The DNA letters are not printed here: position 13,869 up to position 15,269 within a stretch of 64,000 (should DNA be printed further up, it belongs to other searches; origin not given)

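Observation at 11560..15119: ACP + FkbH-like loader + VOC + GNAT-like module inside an amino-sugar glycan operon: predicted unusual (glyceroyl/hydroxyacyl-type) acyl decoration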

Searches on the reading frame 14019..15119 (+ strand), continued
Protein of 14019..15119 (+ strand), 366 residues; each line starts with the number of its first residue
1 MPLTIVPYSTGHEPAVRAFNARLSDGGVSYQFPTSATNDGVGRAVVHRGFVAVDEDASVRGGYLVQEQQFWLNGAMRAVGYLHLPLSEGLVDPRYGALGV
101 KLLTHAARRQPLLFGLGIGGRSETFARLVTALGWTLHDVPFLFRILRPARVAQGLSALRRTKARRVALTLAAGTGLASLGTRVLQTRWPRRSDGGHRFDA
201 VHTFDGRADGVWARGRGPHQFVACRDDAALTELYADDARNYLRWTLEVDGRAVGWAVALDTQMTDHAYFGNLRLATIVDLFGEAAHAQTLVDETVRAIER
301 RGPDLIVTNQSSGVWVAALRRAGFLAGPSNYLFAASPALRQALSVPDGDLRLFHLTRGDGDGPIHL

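Call 41: find_related_loci(query=A1, collection=genome_contigs, flank=10000)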
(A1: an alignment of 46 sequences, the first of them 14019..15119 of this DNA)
Query A1 (366 aa) in genome_contigs; peptide patterns used: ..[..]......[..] (x = any residue, [..] = any of these).
320 stretches matched a pattern; 226 encode a relative of the query (tblastn E <= 1e-3); the best 80 are kept; 80 distinct loci.
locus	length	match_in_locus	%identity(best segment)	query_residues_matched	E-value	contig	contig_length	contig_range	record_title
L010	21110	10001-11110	43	3-366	7e-88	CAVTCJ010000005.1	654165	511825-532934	MAG: uncultured Planctomycetota bacterium isolate MFD02416.bin.2.218 genome assembly, contig: contig_19312, whole genome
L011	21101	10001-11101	46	3-366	3e-86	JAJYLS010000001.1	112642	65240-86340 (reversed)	MAG: Acidobacteria bacterium isolate DBS2-1.bin87 NODE_281_length_112642_cov_1.825632, whole genome shotgun sequence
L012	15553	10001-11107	41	1-366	3e-85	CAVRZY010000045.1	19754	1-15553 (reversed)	MAG: uncultured Acidobacteriota bacterium isolate MFD04408.bin.3.357 genome assembly, contig: contig_110601, whole genom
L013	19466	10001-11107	39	1-366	2e-85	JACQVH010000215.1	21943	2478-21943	MAG: Candidatus Hydrogenedentota bacterium isolate NC_groundwater_1458_Ag_S-0.65um_59_18 S_p65_S5_coassembly_k141_394620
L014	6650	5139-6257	38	1-366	7e-85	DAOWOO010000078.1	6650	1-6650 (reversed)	MAG TPA_asm: Candidatus Zixiibacteriota bacterium isolate CSMAG_3056 CSMAG_3056_k141_2696838_length_6650_cov_13.4973, wh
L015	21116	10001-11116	35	1-366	8e-84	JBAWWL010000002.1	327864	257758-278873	MAG: Candidatus Omnitrophota bacterium isolate ELA036 MAG036_2, whole genome shotgun sequence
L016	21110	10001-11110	42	1-366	1e-83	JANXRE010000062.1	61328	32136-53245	MAG: Acidobacteria bacterium isolate GL140_6_concoct_246_sub GL140_6_k141_1350604, whole genome shotgun sequence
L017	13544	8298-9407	40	1-366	2e-83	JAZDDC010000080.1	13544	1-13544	MAG: Gemmatimonadota bacterium isolate LQ971M_Bin_17 LQ971M_Bin_17_scaffold_80, whole genome shotgun sequence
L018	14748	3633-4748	42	1-366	3e-83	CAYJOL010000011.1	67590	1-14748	MAG TPA_asm: uncultured Ignavibacteriales bacterium isolate ERP124720_co1_93 genome assembly, contig: NODE_573_length_67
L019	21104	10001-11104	40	1-366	3e-82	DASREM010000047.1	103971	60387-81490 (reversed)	MAG TPA_asm: Terriglobales bacterium isolate SMAG_U10006 k141_2419747, whole genome shotgun sequence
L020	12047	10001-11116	40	1-366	7e-82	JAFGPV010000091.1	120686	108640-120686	MAG: Pirellulales bacterium isolate Zod_Metabat.711 k87_4694877, whole genome shotgun sequence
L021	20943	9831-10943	39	1-366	1e-81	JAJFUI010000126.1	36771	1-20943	MAG: Planctomycetaceae bacterium isolate bin.426 k141_82110, whole genome shotgun sequence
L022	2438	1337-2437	43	1-365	8e-84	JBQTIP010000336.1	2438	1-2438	MAG: Actinomycetota bacterium isolate SAR1 c_000000012046, whole genome shotgun sequence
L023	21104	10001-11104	40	1-366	2e-81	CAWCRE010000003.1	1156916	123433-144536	MAG: Terriglobia bacterium isolate MFD01213.bin.2.134 genome assembly, contig: contig_2231, whole genome shotgun sequenc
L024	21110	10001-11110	41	3-366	2e-81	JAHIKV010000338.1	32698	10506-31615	MAG: Planctomycetota bacterium isolate KR13_N1.mb.7 KR13_N1.mb.7_k141_11707, whole genome shotgun sequence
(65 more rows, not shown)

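Call 45: search_protein_families(library=ncbifam, proteins=[L005:12996-14873:-, L003:9064-9993:+, L003:11414-12757:+, L003:12754-13485:+, L003:10001-11110:+], max_evalue=0.001)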
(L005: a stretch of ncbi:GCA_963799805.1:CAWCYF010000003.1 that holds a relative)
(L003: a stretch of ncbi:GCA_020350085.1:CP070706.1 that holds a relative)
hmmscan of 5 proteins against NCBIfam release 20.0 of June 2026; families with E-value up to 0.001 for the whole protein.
L005:12996-14873:- (625 aa): 2 families
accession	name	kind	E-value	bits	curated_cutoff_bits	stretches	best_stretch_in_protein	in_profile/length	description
TIGR01686.1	FkbH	subfamily_domain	2.3e-92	309.6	146.65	1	263-590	2-321/323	FkbH domain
TIGR01681.1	HAD-SF-IIIC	subfamily_domain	4.3e-21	76.1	35.75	1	265-386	1-129/132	HAD-IIIC family phosphatase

L003:9064-9993:+ (309 aa): 0 families

L003:11414-12757:+ (447 aa): 86 families (the best 25 are shown)
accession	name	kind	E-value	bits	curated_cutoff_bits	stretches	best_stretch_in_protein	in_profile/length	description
NF004837.0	PRK06187.1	subfamily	2.3e-34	118.5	476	1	115-444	165-516/531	long-chain-fatty-acid--CoA ligase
TIGR01923.1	menE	equivalog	2.3e-31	109.1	330.15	1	126-443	119-439/442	o-succinylbenzoate--CoA ligase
NF002966.0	PRK03640.1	equivalog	1.7e-30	106.1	556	1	124-445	145-475/483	o-succinylbenzoate--CoA ligase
NF005801.1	PRK07656.1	equivalog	1.8e-27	96.2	657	1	126-444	170-497/500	FadD3 family acyl-CoA ligase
NF006182.0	PRK08316.1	subfamily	7.3e-27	94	663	1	125-445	176-512/523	fatty acyl-CoA synthetase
TIGR01733.1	AA-adenyl-dom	subfamily_domain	1.2e-22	80.3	317.4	1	109-377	110-407/409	amino acid adenylation domain-containing protein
NF005877.1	PRK07824.1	equivalog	2.1e-22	79.7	345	1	115-444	38-356/362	o-succinylbenzoate--CoA ligase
NF004814.0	PRK06164.1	equivalog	3.1e-21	75.5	677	1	111-430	172-507/540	acyl-CoA synthetase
NF006181.0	PRK08314.1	subfamily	2.4e-20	72.3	705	2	328-444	431-548/563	long-chain-fatty-acid--CoA ligase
NF005307.0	PRK06839.1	equivalog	4.2e-20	71.9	748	1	77-443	106-486/496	o-succinylbenzoate--CoA ligase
NF004114.0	PRK05605.1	equivalog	8.4e-20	70.6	766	1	123-445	224-564/575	long-chain-fatty-acid--CoA ligase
NF005863.0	PRK07798.1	subfamily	2.6e-19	69.2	543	1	340-440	423-521/540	acyl-CoA synthetase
NF006539.0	PRK09029.1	equivalog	9.1e-19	67.6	494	1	126-398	141-403/458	o-succinylbenzoate--CoA ligase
TIGR03098.1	ligase_PEP_1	hypoth_equivalog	2.1e-18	66.1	592.35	2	331-443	400-511/517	acyl-CoA ligase (AMP-forming), exosortase A system-associated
NF004511.1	PRK05852.1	equivalog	2.5e-17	62.7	650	1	299-434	353-488/505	FadD7 family fatty acid--CoA ligase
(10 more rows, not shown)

L003:12754-13485:+ (243 aa): 236 families (the best 25 are shown)
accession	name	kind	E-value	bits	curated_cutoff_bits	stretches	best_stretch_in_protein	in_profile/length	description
TIGR01830.1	3oxo_ACP_reduc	equivalog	3.2e-69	233.3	297.75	1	7-241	1-238/239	3-oxoacyl-[acyl-carrier-protein] reductase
NF009466.0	PRK12826.1-2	subfamily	1.4e-66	224.5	222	1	6-242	5-245/248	3-oxoacyl-ACP reductase FabG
NF004197.0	PRK05653.1-1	equivalog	2.3e-63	214.1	332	1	4-242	7-247/249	3-oxoacyl-ACP reductase FabG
NF005559.1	PRK07231.1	subfamily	3.7e-63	213.3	215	1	3-242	3-248/249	glucose 1-dehydrogenase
NF006070.0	PRK08213.1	subfamily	1.8e-61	208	279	1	4-242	12-257/259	gluconate 5-dehydrogenase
TIGR01829.1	AcAcCoA_reduct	subfamily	3.1e-59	200.6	302.1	1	6-241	2-240/242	acetoacetyl-CoA reductase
NF004198.0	PRK05653.1-3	equivalog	5.5e-58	196.3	296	1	4-241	7-246/248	3-oxoacyl-ACP reductase FabG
NF004778.0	PRK06124.1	equivalog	8.5e-57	192.5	303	1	3-242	10-253/256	SDR family oxidoreductase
NF004199.0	PRK05653.1-4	equivalog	3.8e-56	190.4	301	1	6-241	7-245/247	3-oxoacyl-ACP reductase FabG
NF005067.0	PRK06484.1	equivalog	4.7e-56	190.4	713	1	5-243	10-253/524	short chain dehydrogenase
NF009464.0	PRK12824.1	subfamily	1.1e-55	189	269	1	6-241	4-242/245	3-oxoacyl-ACP reductase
NF047420.2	EF_P_mod_YmfI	equivalog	1.2e-54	185.6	238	1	7-241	2-235/236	elongation factor P 5-aminopentanone reductase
NF040605.2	mycolic_FabG1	exception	1.7e-54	185.2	420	1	7-241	4-229/233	3-oxoacyl-ACP reductase FabG1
NF009468.0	PRK12826.1-4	equivalog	4.2e-53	180.6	318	1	4-241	7-247/256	SDR family oxidoreductase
NF009547.0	PRK12936.1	subfamily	8.7e-51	172.9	436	1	7-242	9-243/245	3-ketoacyl-(acyl-carrier-protein) reductase NodG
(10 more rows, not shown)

L003:10001-11110:+ (369 aa): 0 families

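Call 49: search_protein_families(library=pfam, proteins=[L024:3550-4773:+, L024:4843-6288:+, L024:6353-6970:+, L024:7657-9057:+, L024:9036-10001:+, L024:11127-11366:+, L024:11494-12879:+, L024:12876-13991:+, L024:14592-15863:+, L024:15967-17070:+], max_evalue=0.001)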
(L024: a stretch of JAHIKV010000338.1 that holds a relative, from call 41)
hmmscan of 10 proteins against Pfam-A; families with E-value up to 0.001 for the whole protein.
L024:3550-4773:+ (407 aa): 4 families
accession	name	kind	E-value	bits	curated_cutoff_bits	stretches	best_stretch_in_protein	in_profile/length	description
PF13692.12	Glyco_trans_1_4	-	7e-17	62.4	27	1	231-372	2-140/142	Glycosyl transferases group 1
PF00534.26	Glycos_transf_1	-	2.7e-16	60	26.4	1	224-388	9-171/172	Glycosyl transferases group 1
PF13579.12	Glyco_trans_4_4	-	3.5e-15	57.1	29.7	1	16-201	2-158/158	Glycosyl transferase 4-like domain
PF13439.12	Glyco_transf_4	-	5.1e-15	56.3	28.5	1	16-205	3-169/170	Glycosyltransferase Family 4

L024:4843-6288:+ (481 aa): 0 families

L024:6353-6970:+ (205 aa): 4 families
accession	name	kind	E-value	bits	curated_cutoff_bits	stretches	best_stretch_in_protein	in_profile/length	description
PF00583.31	Acetyltransf_1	-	5.5e-09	36.8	20.7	1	104-181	46-114/116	Acetyltransferase (GNAT) family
PF13508.13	Acetyltransf_7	-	8.6e-07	29.7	27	1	104-184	16-83/84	Acetyltransferase (GNAT) domain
PF08445.16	FR47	-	2.1e-06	28.1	22.1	1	129-190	24-84/86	FR47-like protein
PF13673.13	Acetyltransf_10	-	2.9e-06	27.7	23.6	1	128-186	53-110/128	Acetyltransferase (GNAT) domain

L024:7657-9057:+ (466 aa): 2 families
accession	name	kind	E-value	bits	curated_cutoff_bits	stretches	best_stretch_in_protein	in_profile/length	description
PF01041.23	DegT_DnrJ_EryC1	-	2.7e-107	359.5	19.8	2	252-458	162-360/360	DegT/DnrJ/EryC1/StrS aminotransferase family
PF00155.27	Aminotran_1_2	-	3.2e-05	23.7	19.7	1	45-177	46-188/361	Aminotransferase class I and II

L024:9036-10001:+ (321 aa): 0 families

L024:11127-11366:+ (79 aa): 1 family
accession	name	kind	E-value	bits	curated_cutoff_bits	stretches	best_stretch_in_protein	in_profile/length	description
PF00550.31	PP-binding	-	2.6e-07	31.2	20.8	1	5-70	1-65/67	Phosphopantetheine attachment site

L024:11494-12879:+ (461 aa): 2 families
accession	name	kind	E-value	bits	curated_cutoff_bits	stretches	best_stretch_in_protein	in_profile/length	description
PF00501.34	AMP-binding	-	7.8e-58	196.5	29.9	1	8-317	45-384/384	AMP-binding enzyme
PF13193.12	AMP-binding_C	-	1.9e-22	80.4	24.5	1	367-442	1-76/76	AMP-binding enzyme C-terminal domain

L024:12876-13991:+ (371 aa): 1 family
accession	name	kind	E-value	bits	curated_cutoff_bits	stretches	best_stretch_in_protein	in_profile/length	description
PF04443.18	LuxE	-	2.2e-52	178.7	24.9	1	62-366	75-388/391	Acyl-protein synthetase, LuxE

L024:14592-15863:+ (423 aa): 1 family
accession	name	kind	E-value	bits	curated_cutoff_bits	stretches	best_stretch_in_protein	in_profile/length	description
PF05893.19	LuxC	-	3.7e-62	210.9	21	1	37-418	6-401/401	Acyl-CoA reductase (LuxC)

L024:15967-17070:+ (367 aa): 7 families
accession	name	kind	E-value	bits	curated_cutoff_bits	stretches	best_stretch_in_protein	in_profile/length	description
PF16363.11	GDP_Man_Dehyd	-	5.7e-90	302.6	27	1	17-336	1-332/332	GDP-mannose 4,6 dehydratase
PF01370.27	Epimerase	-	1.1e-69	235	20.9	1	16-263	1-240/240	NAD dependent epimerase/dehydratase family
PF02719.21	Polysacc_synt_2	-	1.7e-13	50.9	20.2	1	16-127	1-118/293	Polysaccharide biosynthesis protein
PF04321.23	RmlD_sub_bind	-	4.5e-13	49.4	27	1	15-185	2-139/287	RmlD substrate binding domain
PF01073.25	3Beta_HSD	-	9.2e-12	45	22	1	17-242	1-220/280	3-beta hydroxysteroid dehydrogenase/isomerase family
PF07993.18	NAD_binding_4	-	1.8e-09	37.6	20.1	1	18-200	1-206/258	Male sterility protein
PF00106.31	adh_short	-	2.4e-06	27.6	26.6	0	15-85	2-71/195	short chain dehydrogenase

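Call 57: search_solved_structures(query=A4, max_evalue=1)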
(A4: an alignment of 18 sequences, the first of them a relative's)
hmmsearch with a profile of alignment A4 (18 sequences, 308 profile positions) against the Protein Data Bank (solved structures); distinct sequences matched with E-value up to 1: 2.
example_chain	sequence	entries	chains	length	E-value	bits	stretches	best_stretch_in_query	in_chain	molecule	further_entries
5z34_A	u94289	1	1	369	0.25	13.8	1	62-116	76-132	Chitin deacetylase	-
9h4n_A1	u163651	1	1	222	0.9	11.9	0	240-300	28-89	Large ribosomal subunit protein uL30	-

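Call 58: search_protein_families(library=pfam, alignment_id=A4, max_evalue=1)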
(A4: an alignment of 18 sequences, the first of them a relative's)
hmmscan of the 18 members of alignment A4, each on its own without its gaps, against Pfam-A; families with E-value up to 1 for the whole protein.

A. member 1, L001:9054-9995:+ (314 aa): 1 family
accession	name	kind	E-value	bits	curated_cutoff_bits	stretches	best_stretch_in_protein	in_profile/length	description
PF01522.26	Polysacc_deac_1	-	0.13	12.7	23.1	1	15-120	7-102/124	Polysaccharide deacetylase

B. families by the number of members that match (of 18 scanned): 6 families
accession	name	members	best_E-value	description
PF10096.14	DUF2334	7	0.004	Uncharacterized protein conserved in bacteria (DUF2334)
PF00795.27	CN_hydrolase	3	0.00019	Carbon-nitrogen hydrolase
PF01522.26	Polysacc_deac_1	2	0.13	Polysaccharide deacetylase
PF13410.11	GST_C_2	1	0.0086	Glutathione S-transferase, C-terminal domain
PF18191.6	PnpCD_PnpD_N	1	0.076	Hydroquinone 1,2-dioxygenase large subunit N-terminal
PF25599.1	Ephrin_CRD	1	0.28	Ephrin cysteine rich domain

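Call 61: find_homologous_proteins(query=L024:9072-9998:+, max_evalue=1e-10)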
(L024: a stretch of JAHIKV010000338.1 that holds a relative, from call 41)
Query L024:9072-9998:+ (309 aa): 4469 proteins with E <= 1e-10 among 5412 candidates; the best 120 are listed.
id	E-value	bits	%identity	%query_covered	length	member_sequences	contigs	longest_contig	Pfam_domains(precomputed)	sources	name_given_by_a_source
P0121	5.4e-191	652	87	100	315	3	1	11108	-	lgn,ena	-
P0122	1.8e-169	581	77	99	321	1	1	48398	-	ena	-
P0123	7.0e-169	579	75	100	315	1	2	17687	-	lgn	-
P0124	2.2e-163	561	74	99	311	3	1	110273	-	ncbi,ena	-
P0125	3.2e-163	561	73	99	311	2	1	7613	-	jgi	jgi:hypothetical protein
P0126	7.7e-162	556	71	99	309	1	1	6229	-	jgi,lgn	jgi:hypothetical protein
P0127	1.6e-160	552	72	99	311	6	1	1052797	-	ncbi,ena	-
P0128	4.6e-160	550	72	100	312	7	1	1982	-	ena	-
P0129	7.6e-160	550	73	99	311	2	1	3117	-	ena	-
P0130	9.9e-159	546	72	99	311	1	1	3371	-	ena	-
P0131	2.9e-158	545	72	99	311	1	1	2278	-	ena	-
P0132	4.8e-158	544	73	99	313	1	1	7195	-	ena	-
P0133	6.5e-158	543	73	99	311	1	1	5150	-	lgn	-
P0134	8.0e-158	543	73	99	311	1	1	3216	-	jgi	jgi:hypothetical protein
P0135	1.5e-157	542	72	99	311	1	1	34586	-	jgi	jgi:hypothetical protein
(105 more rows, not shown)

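Call 74: predict_structure(alignment_id=A6)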
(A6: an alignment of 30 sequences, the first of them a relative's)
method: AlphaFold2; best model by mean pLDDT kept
length: 315 residues; sequences in the alignment: 30
mean_pLDDT: 87.7   pTM: 0.88
mean pLDDT of the five models: 87.7, 81.9, 81.3, 79.9, 73.7
residues with pLDDT >= 90: 190; 70-90: 95; 50-70: 24; < 50: 6
segments of 3 or more residues with pLDDT < 50: 1-6
pLDDT, mean of each block of 10 residues (from residue 1): 49 94 94 98 97 80 85 98 96 68 91 95 61 74 87 77 79 89 90 92 87 94 98 96 96 97 98 97 92 92 86 70
secondary structure, 60 per line:
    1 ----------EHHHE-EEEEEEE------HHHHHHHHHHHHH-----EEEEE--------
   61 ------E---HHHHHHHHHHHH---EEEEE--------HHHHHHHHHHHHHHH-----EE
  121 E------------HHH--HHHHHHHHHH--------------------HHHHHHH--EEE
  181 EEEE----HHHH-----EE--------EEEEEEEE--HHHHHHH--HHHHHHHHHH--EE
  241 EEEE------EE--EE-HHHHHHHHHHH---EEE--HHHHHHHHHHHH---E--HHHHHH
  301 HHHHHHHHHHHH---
elements in order: E17-23 H30-42 E48-52 H71-82 E86-90 H99-113 E119-121 H139-148 H169-175 E178-184 H189-192 E208-215 H218-224 H227-236 E239-244 H258-268 E272-274 H277-288 H295-312
